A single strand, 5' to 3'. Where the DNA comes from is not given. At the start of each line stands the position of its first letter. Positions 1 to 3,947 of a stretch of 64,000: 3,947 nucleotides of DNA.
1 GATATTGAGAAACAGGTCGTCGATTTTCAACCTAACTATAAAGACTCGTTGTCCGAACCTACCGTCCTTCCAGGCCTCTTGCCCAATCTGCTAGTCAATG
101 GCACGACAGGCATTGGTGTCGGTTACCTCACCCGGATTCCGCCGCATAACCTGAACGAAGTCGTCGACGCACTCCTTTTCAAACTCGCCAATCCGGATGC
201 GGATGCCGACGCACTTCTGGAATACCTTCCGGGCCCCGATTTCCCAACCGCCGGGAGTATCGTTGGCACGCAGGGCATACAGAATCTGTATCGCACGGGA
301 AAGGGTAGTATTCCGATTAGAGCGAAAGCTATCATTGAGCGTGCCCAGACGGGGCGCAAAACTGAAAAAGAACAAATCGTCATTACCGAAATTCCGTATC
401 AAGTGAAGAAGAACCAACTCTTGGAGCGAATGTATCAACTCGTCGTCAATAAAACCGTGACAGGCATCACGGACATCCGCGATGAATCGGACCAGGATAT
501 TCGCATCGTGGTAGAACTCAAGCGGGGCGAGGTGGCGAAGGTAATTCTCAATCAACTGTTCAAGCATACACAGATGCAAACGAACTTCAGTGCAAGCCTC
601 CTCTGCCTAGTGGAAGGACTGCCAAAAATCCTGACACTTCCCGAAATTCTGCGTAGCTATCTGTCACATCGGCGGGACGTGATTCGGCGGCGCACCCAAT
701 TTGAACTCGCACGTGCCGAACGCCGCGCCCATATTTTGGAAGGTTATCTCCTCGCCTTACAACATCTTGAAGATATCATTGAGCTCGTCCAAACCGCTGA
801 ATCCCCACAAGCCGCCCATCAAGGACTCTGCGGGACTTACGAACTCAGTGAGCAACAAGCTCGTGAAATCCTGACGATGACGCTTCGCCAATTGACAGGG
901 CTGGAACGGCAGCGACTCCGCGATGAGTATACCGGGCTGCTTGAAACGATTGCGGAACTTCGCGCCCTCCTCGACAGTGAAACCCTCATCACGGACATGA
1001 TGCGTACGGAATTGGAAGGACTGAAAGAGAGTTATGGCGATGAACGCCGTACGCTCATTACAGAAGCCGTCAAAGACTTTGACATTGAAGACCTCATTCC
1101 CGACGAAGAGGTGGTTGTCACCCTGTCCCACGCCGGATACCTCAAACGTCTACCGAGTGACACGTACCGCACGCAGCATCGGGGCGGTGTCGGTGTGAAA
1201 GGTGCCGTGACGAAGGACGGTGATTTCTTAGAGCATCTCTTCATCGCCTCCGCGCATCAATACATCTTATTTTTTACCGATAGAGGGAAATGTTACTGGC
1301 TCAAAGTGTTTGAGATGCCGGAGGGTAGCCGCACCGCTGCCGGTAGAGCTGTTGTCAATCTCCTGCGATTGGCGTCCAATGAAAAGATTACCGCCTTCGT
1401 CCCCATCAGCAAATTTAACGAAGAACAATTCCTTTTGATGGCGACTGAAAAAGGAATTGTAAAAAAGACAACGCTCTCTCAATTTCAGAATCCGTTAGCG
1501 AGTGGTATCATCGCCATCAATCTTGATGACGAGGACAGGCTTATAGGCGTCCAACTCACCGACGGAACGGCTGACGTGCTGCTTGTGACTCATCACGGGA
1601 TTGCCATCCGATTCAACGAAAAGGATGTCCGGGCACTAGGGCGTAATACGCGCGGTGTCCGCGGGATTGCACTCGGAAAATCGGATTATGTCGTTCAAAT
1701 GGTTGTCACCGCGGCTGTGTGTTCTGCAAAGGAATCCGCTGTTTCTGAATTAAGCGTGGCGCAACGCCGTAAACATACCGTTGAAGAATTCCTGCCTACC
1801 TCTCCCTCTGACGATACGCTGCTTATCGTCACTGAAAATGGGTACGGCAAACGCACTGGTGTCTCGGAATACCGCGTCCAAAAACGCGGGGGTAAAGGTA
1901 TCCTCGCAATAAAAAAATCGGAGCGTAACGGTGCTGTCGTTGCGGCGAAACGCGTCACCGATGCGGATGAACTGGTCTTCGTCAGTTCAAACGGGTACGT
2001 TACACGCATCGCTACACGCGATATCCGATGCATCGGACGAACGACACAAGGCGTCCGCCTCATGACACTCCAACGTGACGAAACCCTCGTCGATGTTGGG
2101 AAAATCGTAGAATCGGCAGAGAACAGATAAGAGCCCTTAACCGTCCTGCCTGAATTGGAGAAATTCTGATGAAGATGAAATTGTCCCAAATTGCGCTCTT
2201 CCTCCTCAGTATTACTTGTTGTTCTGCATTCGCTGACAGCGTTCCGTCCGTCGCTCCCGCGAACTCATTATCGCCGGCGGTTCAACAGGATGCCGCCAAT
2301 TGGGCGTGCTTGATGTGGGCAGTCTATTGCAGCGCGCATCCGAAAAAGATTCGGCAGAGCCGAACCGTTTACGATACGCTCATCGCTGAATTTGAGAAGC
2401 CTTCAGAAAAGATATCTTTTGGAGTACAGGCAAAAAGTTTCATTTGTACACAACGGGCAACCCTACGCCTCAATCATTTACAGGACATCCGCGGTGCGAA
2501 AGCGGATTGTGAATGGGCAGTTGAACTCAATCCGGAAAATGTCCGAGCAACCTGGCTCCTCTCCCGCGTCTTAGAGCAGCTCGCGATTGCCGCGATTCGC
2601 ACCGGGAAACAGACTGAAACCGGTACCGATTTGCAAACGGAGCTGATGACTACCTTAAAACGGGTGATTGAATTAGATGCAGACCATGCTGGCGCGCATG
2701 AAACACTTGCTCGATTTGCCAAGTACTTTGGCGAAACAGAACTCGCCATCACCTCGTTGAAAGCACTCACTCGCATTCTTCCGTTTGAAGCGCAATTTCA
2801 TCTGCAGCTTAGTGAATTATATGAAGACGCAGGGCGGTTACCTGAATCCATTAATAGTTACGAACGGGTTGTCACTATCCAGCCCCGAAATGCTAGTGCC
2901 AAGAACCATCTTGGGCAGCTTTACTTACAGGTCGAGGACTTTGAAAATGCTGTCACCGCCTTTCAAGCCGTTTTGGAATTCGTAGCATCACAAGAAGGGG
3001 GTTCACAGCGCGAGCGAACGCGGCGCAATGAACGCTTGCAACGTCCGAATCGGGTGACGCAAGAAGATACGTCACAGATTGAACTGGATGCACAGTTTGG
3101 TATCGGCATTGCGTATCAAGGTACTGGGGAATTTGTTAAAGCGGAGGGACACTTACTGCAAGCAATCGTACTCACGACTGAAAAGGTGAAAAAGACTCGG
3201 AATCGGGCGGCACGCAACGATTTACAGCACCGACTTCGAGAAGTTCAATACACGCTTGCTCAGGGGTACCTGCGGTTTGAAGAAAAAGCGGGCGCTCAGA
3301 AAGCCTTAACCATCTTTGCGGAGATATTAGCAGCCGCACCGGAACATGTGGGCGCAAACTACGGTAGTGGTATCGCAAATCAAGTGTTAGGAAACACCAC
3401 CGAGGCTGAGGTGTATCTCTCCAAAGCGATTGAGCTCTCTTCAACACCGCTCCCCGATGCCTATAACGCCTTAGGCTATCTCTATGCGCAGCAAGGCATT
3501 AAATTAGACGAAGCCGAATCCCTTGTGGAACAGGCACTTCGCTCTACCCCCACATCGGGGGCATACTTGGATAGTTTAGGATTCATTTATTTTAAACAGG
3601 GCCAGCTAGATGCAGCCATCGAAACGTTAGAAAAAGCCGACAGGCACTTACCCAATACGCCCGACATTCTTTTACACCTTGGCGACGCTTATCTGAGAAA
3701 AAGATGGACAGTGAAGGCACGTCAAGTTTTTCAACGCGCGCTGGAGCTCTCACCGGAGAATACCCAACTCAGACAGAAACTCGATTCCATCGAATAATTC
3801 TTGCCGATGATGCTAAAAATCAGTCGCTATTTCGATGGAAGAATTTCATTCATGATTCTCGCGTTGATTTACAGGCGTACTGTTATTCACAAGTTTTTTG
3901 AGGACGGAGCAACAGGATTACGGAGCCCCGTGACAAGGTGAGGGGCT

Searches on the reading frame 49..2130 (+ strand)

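Call 28: search_protein_families(library=pfam, proteins=[window:49-2130:+], max_evalue=0.00001)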
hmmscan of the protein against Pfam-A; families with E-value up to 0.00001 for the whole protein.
window:49-2130:+ (693 aa): 2 families
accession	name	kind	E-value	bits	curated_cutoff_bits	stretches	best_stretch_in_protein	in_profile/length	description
PF00521.26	DNA_topoisoIV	-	1.5e-87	294.7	31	1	2-322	123-431/432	DNA gyrase/topoisomerase IV, subunit A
PF03989.18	DNA_gyraseA_C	-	1.2e-71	236.4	27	6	589-636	1-47/48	DNA gyrase C-terminal domain, beta-propeller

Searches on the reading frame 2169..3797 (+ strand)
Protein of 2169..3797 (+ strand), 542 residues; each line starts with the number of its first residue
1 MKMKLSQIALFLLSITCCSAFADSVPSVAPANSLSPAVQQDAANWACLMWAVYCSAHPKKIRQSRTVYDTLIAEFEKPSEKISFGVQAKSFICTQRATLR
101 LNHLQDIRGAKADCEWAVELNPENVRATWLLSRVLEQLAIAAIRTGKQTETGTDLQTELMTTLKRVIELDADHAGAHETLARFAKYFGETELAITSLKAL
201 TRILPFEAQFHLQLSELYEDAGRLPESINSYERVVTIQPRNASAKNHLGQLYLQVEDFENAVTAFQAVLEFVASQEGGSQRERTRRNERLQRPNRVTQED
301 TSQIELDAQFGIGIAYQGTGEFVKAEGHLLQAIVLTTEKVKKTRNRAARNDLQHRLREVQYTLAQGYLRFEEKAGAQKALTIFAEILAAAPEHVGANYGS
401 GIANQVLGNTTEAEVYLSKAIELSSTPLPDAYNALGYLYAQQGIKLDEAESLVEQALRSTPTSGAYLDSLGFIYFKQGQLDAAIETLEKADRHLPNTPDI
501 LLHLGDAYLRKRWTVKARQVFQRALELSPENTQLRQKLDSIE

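Call 28: search_protein_families(library=pfam, proteins=[window:2169-3797:+], max_evalue=0.00001)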
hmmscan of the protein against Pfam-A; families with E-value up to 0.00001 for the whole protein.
window:2169-3797:+ (542 aa): 16 families
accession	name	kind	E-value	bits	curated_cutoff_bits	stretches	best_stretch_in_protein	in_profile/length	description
PF07719.23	TPR_2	-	3e-31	105.4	27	0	499-531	2-34/34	Tetratricopeptide repeat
PF00515.34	TPR_1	-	5.3e-28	96.1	27.8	0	470-490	7-27/34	Tetratricopeptide repeat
PF13181.12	TPR_8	-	5.6e-28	95.1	25.7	0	469-490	6-27/34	Tetratricopeptide repeat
PF13414.12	TPR_11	-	1e-27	96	26.8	1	473-510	3-40/42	TPR repeat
PF13432.12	TPR_16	-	2.2e-25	89.2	32.7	1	474-531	7-64/65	Tetratricopeptide repeat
PF14559.12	TPR_19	-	1.2e-23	83.6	25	1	475-534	2-61/68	Tetratricopeptide repeat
PF13428.12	TPR_14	-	9.7e-21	72.6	23.5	0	468-506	5-43/44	Tetratricopeptide repeat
PF13431.12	TPR_17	-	3.2e-18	64.9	24.4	0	454-485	3-34/34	Tetratricopeptide repeat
PF13424.12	TPR_12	-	1.3e-17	64.2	30.1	0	211-270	6-73/77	Tetratricopeptide repeat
PF13176.12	TPR_7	-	1.4e-13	50.1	27.9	0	247-270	4-27/36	Tetratricopeptide repeat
PF13371.12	TPR_9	-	5.7e-13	49.1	35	0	216-285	3-69/73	Tetratricopeptide repeat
PF23914.1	TPR_CcmH_CycH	-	1.2e-12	48.3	42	0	144-274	21-153/158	Cytochrome c-type biogenesis protein H TPR domain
PF13374.12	TPR_10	-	2.5e-12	46.8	27.5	0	431-458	4-30/42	Tetratricopeptide repeat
PF13174.12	TPR_6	-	9e-12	45.3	26.3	0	470-490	6-26/33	Tetratricopeptide repeat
PF25063.1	ARM_TT21_C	-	8.4e-11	42.6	35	1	349-536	15-202/209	Tetratricopeptide repeat protein 21 C-terminal ARM domain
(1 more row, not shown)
